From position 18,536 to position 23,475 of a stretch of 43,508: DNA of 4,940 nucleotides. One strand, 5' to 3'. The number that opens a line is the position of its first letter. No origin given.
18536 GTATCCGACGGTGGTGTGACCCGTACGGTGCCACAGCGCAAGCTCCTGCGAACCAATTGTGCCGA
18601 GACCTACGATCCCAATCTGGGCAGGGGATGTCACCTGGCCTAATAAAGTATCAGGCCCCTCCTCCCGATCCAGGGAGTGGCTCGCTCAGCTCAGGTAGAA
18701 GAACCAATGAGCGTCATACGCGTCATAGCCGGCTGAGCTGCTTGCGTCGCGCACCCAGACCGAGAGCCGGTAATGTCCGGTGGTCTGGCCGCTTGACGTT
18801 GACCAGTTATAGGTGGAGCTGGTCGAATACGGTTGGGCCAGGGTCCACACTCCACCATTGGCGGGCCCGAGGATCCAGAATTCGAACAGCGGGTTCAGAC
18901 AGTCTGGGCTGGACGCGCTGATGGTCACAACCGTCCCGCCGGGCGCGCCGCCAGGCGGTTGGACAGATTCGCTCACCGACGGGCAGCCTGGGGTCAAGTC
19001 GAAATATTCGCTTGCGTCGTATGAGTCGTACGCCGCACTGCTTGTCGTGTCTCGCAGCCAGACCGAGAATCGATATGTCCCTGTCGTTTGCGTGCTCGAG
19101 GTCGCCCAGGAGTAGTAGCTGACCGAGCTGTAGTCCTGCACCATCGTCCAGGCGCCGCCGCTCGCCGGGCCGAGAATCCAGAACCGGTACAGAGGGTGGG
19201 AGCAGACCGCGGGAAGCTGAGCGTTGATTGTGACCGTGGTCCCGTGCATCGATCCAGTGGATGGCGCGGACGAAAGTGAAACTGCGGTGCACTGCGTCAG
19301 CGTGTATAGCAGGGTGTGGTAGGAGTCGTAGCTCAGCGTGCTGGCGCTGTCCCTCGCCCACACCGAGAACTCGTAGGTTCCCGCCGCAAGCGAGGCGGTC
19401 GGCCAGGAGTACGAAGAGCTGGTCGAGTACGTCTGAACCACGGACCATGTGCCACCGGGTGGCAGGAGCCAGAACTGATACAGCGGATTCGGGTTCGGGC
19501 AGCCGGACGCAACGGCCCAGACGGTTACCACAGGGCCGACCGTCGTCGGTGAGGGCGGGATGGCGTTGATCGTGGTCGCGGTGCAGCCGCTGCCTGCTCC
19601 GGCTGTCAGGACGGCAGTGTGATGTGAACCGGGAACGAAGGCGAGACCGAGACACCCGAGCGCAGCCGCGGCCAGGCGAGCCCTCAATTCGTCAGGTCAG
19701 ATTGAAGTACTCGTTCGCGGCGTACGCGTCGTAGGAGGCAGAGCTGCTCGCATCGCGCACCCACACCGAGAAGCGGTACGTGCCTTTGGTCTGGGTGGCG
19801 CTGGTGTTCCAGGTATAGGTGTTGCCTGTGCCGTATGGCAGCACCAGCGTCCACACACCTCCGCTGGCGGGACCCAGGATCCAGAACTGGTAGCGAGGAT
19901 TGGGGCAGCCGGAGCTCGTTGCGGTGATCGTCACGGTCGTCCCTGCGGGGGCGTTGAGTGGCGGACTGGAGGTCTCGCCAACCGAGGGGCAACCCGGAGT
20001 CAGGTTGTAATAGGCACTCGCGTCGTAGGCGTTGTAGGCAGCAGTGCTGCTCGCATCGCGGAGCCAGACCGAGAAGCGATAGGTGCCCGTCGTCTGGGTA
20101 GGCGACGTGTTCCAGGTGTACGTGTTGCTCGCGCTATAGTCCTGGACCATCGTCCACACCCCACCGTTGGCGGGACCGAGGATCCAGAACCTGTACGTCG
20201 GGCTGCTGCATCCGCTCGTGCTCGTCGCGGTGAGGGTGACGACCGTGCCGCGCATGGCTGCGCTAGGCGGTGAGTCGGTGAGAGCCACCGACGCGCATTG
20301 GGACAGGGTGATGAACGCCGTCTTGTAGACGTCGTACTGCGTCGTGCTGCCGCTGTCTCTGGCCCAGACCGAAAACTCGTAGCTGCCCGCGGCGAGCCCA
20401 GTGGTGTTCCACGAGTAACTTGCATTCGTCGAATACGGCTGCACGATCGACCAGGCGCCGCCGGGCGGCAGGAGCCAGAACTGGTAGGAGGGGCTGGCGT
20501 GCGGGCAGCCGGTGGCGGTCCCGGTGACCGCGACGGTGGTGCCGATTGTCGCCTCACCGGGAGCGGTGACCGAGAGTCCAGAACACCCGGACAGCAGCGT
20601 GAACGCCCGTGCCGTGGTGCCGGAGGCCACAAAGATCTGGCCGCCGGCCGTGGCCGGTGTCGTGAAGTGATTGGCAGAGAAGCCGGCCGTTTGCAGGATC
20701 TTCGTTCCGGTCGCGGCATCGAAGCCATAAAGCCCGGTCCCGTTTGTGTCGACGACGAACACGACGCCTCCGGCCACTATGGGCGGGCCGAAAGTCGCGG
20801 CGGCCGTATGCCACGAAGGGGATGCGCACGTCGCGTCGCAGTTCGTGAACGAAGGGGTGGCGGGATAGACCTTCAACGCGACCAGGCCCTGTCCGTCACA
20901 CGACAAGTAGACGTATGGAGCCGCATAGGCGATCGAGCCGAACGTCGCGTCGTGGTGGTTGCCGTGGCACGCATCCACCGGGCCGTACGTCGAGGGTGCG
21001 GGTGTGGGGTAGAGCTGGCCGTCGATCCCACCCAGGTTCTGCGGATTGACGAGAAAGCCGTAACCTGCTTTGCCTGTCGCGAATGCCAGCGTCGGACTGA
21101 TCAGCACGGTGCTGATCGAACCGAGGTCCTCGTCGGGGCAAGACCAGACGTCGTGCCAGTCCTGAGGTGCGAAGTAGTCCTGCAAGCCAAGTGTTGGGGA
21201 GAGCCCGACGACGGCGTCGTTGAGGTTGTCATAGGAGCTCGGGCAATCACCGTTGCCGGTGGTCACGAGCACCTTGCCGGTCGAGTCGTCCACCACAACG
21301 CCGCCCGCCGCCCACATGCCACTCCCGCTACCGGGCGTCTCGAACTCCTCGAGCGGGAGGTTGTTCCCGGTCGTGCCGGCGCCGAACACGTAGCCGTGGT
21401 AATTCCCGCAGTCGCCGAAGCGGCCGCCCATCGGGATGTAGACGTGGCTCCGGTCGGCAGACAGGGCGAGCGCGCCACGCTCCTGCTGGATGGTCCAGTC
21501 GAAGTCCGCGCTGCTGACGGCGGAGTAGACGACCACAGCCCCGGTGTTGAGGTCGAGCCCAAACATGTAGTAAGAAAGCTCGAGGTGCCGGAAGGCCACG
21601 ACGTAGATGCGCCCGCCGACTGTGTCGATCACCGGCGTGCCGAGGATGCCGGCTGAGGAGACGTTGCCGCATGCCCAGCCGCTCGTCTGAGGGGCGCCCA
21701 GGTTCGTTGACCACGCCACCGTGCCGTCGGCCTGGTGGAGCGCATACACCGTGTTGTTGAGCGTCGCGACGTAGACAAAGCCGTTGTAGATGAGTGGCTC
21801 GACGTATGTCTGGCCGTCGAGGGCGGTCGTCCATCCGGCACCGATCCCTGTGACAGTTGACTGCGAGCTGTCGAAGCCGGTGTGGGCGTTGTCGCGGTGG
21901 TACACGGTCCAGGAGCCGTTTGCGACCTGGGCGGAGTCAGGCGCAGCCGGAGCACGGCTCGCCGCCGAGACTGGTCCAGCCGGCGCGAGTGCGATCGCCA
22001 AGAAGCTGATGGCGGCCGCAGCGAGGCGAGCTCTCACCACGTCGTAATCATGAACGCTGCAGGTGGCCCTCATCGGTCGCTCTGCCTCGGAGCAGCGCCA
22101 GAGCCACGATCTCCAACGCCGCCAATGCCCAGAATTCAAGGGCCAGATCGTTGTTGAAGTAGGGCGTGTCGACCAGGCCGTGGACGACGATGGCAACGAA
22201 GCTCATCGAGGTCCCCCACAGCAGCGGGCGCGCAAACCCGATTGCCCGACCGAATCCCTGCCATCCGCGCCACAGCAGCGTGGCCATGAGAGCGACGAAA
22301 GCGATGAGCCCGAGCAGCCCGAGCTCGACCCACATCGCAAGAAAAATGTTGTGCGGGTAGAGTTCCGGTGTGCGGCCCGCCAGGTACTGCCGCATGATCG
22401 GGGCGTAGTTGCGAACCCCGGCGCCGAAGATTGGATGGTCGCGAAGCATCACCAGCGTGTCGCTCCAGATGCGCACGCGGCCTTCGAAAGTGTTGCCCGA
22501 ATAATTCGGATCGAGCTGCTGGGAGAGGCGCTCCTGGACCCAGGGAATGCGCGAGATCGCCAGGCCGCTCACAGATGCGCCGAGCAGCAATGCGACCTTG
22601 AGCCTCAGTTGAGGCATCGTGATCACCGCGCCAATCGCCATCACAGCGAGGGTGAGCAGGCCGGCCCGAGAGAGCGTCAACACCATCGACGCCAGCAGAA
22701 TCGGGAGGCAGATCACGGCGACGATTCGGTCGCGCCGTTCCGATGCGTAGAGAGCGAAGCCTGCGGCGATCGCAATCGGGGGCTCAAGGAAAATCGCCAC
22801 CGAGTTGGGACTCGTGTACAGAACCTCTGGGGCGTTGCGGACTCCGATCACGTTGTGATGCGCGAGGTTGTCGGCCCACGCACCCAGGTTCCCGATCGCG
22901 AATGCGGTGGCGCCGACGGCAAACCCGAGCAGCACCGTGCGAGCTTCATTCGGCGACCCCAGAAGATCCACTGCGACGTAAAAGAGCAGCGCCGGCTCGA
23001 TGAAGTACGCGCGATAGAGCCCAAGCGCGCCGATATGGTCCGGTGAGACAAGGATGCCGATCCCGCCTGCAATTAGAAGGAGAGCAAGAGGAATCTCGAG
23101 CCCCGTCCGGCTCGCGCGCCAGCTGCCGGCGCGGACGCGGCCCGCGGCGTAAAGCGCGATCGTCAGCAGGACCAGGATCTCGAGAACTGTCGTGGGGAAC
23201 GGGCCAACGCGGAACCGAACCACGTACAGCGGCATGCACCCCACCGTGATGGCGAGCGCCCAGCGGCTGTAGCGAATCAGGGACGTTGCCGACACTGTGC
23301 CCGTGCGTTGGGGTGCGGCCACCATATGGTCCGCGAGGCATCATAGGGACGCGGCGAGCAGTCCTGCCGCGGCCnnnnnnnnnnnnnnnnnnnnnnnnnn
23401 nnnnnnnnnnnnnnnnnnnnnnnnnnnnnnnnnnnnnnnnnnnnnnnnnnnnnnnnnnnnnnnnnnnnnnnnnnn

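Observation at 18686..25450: Surface-enzyme genes sharing a ~95-aa two-Cys triple-tyrosine repeat, wrapped around a Wzy_C gene and leading into a glycan operon: candidate undescribed wall-glycan anchoring module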

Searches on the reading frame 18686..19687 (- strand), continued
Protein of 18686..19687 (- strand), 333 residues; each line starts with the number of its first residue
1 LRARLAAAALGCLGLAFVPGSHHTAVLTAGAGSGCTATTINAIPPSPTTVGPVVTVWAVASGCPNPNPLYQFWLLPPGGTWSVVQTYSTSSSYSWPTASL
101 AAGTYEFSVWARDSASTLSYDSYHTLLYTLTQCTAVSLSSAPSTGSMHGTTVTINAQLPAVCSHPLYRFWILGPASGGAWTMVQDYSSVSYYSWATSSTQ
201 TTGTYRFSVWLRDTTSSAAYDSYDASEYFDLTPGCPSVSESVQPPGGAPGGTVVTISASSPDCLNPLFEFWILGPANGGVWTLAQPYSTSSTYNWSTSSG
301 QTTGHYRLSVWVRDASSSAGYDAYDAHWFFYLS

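Call 79: find_encoding_contigs(protein=P0039, flank=10000, max_places=1)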
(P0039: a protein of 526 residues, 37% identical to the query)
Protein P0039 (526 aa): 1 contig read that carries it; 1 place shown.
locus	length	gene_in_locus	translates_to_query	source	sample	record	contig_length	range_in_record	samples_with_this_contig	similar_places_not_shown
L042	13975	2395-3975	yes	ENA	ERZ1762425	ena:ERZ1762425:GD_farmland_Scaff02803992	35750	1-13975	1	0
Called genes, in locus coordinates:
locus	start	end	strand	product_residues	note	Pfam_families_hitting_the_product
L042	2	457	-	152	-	?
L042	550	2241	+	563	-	-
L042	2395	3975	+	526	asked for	PF01833:TIG, PF25275:Golvesin_C (faint), PF15152:Kisspeptin (faint), PF07495:Y_Y_Y (faint), PF16775:ZoocinA_TRD (faint)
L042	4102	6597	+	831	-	PF00704:Glyco_hydro_18, PF07495:Y_Y_Y (faint)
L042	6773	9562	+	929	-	PF01510:Amidase_2, PF00041:fn3, PF07495:Y_Y_Y (faint)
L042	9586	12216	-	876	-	PF13360:PQQ_2 (weak), PF07495:Y_Y_Y (faint)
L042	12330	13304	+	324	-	PF01073:3Beta_HSD, PF01370:Epimerase, PF02719:Polysacc_synt_2, PF04321:RmlD_sub_bind, PF05368:NmrA, PF08659:KR (weak), PF16363:GDP_Man_Dehyd, PF13460:NAD_binding_10, +1 more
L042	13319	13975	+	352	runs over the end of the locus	PF01209:Ubie_methyltran (weak), PF13489:Methyltransf_23, PF05175:MTS (weak), PF13847:Methyltransf_31, PF08241:Methyltransf_11, PF08242:Methyltransf_12, PF13649:Methyltransf_25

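Call 80: find_encoding_contigs(protein=P0115, flank=10000, max_places=1)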
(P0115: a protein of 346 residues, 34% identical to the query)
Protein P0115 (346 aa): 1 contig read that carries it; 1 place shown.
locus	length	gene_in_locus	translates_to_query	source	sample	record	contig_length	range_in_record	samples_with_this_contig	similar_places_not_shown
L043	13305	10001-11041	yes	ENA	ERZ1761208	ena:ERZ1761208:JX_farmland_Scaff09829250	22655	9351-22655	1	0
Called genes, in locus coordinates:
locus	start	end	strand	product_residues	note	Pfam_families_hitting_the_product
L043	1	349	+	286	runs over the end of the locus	PF00535:Glycos_transf_2, PF13641:Glyco_tranf_2_3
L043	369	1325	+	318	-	PF00535:Glycos_transf_2, PF13641:Glyco_tranf_2_3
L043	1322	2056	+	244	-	PF05050:Methyltransf_21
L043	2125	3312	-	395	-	-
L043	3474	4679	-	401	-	PF13579:Glyco_trans_4_4 (weak), PF13439:Glyco_transf_4 (faint), PF00534:Glycos_transf_1, PF13692:Glyco_trans_1_4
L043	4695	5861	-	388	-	PF13579:Glyco_trans_4_4, PF13439:Glyco_transf_4, PF00534:Glycos_transf_1, PF13692:Glyco_trans_1_4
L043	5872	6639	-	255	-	PF03808:Glyco_tran_WecG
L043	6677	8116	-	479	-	PF02706:Wzz, PF01656:CbiA, PF10609:ParA, PF13614:AAA_31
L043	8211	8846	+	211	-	PF02811:PHP (weak), PF13263:PHP_C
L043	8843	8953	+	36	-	-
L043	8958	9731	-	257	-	PF02397:Bac_transf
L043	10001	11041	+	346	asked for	PF01833:TIG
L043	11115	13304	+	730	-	?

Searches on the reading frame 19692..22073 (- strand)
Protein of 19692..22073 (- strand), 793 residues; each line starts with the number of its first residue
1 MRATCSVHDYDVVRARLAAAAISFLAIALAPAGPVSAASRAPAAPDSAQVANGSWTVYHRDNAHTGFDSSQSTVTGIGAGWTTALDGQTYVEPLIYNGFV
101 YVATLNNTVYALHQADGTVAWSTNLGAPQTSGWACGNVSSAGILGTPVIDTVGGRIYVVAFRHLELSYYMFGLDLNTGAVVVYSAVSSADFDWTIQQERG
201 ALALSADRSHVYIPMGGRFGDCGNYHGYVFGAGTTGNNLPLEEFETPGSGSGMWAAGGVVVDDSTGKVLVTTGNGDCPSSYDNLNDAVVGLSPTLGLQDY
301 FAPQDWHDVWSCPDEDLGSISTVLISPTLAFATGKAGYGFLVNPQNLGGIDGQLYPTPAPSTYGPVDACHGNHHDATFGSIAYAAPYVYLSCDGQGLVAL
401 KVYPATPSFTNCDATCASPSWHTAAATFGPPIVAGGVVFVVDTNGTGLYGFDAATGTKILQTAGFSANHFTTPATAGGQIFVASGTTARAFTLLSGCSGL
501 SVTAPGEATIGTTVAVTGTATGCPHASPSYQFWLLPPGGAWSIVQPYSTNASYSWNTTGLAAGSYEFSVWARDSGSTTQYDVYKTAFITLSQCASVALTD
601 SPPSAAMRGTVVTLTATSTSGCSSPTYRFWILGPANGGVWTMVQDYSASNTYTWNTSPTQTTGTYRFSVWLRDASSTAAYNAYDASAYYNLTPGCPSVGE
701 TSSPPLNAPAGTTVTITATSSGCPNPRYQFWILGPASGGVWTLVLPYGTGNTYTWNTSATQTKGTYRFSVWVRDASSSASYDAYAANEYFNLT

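Call 9: search_protein_families(library=pfam, proteins=[window:19692-22073:-], max_evalue=1)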
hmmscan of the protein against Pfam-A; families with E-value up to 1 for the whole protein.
window:19692-22073:- (793 aa): 8 families
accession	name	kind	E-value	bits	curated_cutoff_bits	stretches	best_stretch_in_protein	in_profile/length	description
PF13360.13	PQQ_2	-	4.5e-14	53.1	27.6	2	81-205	57-168/233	Outer membrane protein assembly factor BamB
PF07495.19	Y_Y_Y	-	6.8e-10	39.1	26.6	1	529-588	9-62/65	Y_Y_Y domain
PF13570.13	Beta-prop_ACSF4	-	2.2e-08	34.3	133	1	81-158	127-199/329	Beta-alanine-activating enzyme, beta-propeller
PF23619.1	Ig_VWA7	-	2.3e-06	28.2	27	2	500-532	64-97/104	VWA7 Ig-like domain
PF01011.28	PQQ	-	1.2e-05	24.7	26.7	2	89-131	49-91/595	Glucose/ethanol/alcohol dehydrogenase, beta-propeller domain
PF18079.6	AglB_L1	-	0.1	13.2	23.6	0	708-767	8-64/87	Archaeal glycosylation protein B long peripheral domain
PF25275.1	Golvesin_C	-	0.38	11.2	31.6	0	642-683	33-73/132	Golvesin C-terminal domain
PF13927.12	Ig_3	-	0.74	10.8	30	0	704-767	9-73/78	Immunoglobulin domain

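Call 10: search_protein_families(library=ncbifam, proteins=[window:19692-22073:-], max_evalue=1)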
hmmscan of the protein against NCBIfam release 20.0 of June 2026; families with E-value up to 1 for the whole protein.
window:19692-22073:- (793 aa): 4 families
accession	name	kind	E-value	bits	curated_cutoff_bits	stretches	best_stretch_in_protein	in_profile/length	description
NF010681.0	PRK14081.1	equivalog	6.4e-14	51.1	842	3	561-686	542-662/667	triple tyrosine motif-containing protein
TIGR03300.1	assembly_YfgL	equivalog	5.2e-10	38.6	285.2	2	81-128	129-176/377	outer membrane protein assembly factor BamB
NF008351.0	PRK11138.1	equivalog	7.8e-09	34.5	423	1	80-160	143-221/394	outer membrane protein assembly factor BamB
TIGR03075.1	PQQ_enz_alc_DH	subfamily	1.8e-05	23.6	480.05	1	53-143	19-116/530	PQQ-dependent dehydrogenase, methanol/ethanol family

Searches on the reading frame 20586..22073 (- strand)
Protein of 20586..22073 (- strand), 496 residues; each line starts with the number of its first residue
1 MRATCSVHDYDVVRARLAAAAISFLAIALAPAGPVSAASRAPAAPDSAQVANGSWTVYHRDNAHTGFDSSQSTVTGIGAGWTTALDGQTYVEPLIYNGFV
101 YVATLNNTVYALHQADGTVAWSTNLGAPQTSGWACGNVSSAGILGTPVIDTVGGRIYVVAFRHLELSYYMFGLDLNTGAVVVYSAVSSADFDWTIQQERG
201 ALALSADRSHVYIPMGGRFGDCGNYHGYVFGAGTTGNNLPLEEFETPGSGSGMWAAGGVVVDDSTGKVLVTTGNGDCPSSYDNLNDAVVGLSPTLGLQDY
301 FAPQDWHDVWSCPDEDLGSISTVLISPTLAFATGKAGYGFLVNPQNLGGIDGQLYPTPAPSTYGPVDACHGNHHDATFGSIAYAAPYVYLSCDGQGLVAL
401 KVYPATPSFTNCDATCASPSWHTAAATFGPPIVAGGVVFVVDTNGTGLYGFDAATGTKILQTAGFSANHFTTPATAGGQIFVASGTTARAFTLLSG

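Call 75: search_solved_structures(query=window:20586-22073:-, max_evalue=0.01)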
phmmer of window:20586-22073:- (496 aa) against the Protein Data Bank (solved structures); distinct sequences matched with E-value up to 0.01: 21.
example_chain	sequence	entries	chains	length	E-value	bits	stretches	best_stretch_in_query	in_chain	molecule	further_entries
8orr_AAA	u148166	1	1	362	6.9e-13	51.3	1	81-163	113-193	Outer membrane protein assembly factor BamB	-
2yh3_A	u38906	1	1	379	1.2e-10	43.9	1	81-162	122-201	LIPOPROTEIN YFGL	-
5ljo_B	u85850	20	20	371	1.3e-10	43.8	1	81-163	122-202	Outer membrane protein assembly factor BamB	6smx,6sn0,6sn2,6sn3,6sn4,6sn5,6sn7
3q54_A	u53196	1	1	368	1.3e-10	43.8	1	81-162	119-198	Outer membrane assembly lipoprotein YfgL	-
8spr_B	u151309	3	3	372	1.3e-10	43.8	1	81-162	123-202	Outer membrane protein assembly factor BamB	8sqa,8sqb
28jl_B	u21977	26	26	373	1.3e-10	43.8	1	81-162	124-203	Outer membrane protein assembly factor BamB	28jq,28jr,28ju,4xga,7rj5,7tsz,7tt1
7nri_B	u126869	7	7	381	1.4e-10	43.7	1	80-162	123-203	Outer membrane protein assembly factor BamB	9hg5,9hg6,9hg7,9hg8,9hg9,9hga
3q7m_A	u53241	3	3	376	1.5e-10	43.6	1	81-162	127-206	Lipoprotein yfgL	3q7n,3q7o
3prw_A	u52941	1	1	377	1.7e-10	43.4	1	81-163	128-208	Lipoprotein yfgL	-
5ayw_B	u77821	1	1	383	1.8e-10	43.3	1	80-162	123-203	Outer membrane protein assembly factor BamB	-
5d0o_B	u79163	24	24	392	1.9e-10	43.3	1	80-163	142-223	Outer membrane protein assembly factor BamB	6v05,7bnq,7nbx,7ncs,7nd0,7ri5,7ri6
3p1l_A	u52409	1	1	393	1.9e-10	43.3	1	80-163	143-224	Lipoprotein yfgL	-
6lyq_B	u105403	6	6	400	2.1e-10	43.1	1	80-162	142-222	Outer membrane protein assembly factor BamB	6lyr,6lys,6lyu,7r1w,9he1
8adg_B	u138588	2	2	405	2.9e-10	42.7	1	80-162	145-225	Outer membrane protein assembly factor BamB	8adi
2yms_A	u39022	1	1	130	6.7e-10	41.5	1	85-128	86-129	OUTER MEMBRANE PROTEIN ASSEMBLY FACTOR BAMB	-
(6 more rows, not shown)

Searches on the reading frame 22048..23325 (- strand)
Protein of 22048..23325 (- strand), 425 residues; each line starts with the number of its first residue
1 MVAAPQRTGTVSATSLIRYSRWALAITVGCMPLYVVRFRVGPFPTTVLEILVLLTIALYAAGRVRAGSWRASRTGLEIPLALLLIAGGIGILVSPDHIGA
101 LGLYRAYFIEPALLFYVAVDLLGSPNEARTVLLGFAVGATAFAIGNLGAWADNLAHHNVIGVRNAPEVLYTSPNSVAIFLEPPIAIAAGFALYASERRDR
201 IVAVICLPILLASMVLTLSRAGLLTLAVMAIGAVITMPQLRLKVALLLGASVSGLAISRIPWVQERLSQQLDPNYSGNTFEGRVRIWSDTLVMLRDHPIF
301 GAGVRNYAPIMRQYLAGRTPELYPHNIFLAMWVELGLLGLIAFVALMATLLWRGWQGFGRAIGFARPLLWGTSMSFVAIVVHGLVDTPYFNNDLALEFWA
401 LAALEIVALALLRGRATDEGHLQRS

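Call 9: search_protein_families(library=pfam, proteins=[window:22048-23325:-], max_evalue=1)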
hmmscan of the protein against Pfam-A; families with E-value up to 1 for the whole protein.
window:22048-23325:- (425 aa): 1 family
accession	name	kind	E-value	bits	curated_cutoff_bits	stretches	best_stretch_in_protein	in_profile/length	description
PF04932.20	Wzy_C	-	2e-20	73.5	31.7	1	209-344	5-149/149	O-Antigen ligase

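Call 10: search_protein_families(library=ncbifam, proteins=[window:22048-23325:-], max_evalue=1)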
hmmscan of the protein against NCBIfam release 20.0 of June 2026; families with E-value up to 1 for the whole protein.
window:22048-23325:- (425 aa): 4 families
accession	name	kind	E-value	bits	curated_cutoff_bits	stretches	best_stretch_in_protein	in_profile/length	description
TIGR00947.1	2A73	equivalog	2.9e-15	56.2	366.4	1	33-404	25-418/425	IctB family putative bicarbonate transporter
TIGR03097.1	PEP_O_lig_1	hypoth_equivalog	1.8e-09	36.9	188.1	1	162-356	156-350/408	putative O-glycosylation ligase, exosortase A system-associated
NF012031.0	PRK15487.1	equivalog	5.6e-08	32.3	277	1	49-356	42-352/404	O-antigen ligase RfaL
NF058641.1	TfpM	equivalog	1e-06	28.1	600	1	191-348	158-305/421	O-linking oligosaccharyltransferase TfpM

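Call 44: search_solved_structures(query=window:22048-23325:-, max_evalue=1)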
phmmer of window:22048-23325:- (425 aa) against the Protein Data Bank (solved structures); distinct sequences matched with E-value up to 1: 1.
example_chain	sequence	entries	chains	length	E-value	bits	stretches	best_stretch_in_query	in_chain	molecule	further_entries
8rcw_A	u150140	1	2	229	0.31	13.3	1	326-374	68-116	HTH-type transcriptional regulator VirS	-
